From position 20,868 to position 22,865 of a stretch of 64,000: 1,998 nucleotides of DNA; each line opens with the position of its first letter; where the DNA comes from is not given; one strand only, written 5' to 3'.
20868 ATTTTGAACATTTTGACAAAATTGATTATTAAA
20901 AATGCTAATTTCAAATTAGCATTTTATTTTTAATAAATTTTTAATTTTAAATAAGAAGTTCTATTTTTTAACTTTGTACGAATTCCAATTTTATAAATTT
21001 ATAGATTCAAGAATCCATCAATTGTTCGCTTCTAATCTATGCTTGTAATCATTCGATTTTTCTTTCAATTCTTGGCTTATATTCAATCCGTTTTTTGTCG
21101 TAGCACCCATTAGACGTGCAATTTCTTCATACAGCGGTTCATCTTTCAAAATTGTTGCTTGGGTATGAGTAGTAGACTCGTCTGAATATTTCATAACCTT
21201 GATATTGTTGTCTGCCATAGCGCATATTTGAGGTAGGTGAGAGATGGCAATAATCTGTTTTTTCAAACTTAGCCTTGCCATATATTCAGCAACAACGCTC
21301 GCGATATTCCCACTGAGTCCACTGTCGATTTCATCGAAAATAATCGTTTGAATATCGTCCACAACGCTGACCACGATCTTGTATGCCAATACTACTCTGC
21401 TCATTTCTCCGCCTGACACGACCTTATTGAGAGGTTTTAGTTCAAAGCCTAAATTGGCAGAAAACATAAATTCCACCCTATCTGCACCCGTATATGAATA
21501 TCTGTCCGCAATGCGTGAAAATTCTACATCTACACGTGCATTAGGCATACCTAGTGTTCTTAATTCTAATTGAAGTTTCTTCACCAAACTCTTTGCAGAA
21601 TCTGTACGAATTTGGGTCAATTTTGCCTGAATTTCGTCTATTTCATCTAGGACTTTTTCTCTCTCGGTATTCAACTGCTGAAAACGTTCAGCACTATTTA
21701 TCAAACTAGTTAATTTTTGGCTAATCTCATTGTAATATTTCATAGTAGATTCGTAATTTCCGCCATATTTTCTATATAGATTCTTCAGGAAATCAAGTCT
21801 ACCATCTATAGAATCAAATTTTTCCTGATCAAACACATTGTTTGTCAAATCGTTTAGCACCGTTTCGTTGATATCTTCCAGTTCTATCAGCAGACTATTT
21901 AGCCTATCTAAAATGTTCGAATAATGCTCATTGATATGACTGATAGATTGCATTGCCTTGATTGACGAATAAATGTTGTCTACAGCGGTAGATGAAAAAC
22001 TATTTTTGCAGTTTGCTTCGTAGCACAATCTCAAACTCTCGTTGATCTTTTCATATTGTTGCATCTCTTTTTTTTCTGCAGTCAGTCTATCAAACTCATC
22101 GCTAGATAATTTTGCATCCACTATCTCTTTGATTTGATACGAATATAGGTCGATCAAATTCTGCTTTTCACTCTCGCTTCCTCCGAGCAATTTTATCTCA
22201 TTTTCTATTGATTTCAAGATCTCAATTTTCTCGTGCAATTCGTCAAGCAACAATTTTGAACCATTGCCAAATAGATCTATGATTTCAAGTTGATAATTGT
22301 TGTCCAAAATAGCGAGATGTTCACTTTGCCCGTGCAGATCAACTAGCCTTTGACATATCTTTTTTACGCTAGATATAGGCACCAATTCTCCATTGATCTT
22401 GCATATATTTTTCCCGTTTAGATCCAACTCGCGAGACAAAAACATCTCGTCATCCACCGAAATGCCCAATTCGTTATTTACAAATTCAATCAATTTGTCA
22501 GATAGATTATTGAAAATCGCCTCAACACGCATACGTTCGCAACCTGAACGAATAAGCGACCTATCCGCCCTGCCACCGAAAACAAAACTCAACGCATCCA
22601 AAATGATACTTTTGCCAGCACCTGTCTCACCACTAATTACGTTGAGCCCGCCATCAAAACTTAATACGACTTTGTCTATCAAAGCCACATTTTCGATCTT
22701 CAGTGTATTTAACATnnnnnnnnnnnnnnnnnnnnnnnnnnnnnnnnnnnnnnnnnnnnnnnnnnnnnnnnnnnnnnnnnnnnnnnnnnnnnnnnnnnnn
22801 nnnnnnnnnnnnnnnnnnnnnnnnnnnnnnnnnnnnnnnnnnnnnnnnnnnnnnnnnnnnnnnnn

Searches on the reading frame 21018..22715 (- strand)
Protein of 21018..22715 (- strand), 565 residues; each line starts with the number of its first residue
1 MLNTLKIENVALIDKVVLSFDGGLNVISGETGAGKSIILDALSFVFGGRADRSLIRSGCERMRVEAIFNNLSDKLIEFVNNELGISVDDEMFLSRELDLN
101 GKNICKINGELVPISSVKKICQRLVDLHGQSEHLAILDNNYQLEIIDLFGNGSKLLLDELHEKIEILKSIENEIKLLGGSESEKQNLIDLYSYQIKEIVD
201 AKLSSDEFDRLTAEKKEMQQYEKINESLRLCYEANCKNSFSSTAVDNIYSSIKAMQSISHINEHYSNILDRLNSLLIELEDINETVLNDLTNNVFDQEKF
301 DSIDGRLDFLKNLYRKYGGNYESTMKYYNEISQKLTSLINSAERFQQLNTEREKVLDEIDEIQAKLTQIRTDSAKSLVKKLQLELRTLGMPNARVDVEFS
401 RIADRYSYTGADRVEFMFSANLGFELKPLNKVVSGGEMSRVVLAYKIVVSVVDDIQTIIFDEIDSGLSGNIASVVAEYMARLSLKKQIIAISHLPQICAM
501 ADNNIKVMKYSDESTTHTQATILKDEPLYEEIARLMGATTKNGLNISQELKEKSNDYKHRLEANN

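Call 7: search_protein_families(library=pfam, proteins=[window:21018-22715:-])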
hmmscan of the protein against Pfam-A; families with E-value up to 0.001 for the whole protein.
window:21018-22715:- (565 aa): 5 families
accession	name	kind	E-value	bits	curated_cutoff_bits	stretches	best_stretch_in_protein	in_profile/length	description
PF02463.25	SMC_N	-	5.2e-20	72.3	40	1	2-513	2-217/220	RecF/RecN/SMC N terminal domain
PF13476.12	AAA_23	-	9.1e-14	53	27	1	5-223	2-188/201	AAA domain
PF13175.12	AAA_15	-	1.5e-07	31.8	32.1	1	1-497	1-373/374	AAA ATPase domain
PF13304.12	AAA_21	-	6.9e-06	26.8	27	0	24-51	1-26/304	AAA domain, putative AbiEii toxin, Type IV TA system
PF13555.12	AAA_29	-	1.2e-05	25.4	27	1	3-49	2-49/61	P-loop containing region of AAA domain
